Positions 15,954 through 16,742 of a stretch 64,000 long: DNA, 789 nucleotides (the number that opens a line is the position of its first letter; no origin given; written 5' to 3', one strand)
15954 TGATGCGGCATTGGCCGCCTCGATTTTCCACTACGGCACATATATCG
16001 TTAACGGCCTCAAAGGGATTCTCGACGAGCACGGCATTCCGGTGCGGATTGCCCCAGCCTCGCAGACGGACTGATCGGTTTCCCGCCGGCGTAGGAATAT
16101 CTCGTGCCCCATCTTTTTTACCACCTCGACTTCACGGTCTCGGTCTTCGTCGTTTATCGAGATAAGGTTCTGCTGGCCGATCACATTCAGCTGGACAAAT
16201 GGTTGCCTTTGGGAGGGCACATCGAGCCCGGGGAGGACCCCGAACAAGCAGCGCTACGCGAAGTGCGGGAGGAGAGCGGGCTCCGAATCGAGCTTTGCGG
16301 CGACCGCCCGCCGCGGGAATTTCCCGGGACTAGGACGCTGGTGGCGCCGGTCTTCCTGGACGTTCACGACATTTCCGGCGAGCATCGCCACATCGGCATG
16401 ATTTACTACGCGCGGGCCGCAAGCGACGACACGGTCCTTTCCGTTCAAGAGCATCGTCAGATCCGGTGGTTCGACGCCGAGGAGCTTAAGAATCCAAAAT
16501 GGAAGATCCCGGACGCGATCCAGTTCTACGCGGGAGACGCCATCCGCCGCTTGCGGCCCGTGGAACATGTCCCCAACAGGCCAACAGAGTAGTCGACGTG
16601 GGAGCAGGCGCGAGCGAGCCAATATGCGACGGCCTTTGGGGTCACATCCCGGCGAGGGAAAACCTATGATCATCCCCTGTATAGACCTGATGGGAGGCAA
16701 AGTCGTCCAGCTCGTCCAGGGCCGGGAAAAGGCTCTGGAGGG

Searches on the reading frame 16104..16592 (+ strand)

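Call 7: search_protein_families(library=pfam, proteins=[window:16104-16592:+])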
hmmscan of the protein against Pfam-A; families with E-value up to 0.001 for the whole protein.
window:16104-16592:+ (162 aa): 1 family
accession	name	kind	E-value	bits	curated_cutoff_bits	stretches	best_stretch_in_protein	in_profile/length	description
PF00293.34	NUDIX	-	2.7e-18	66.7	21.1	1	11-136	5-125/134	NUDIX domain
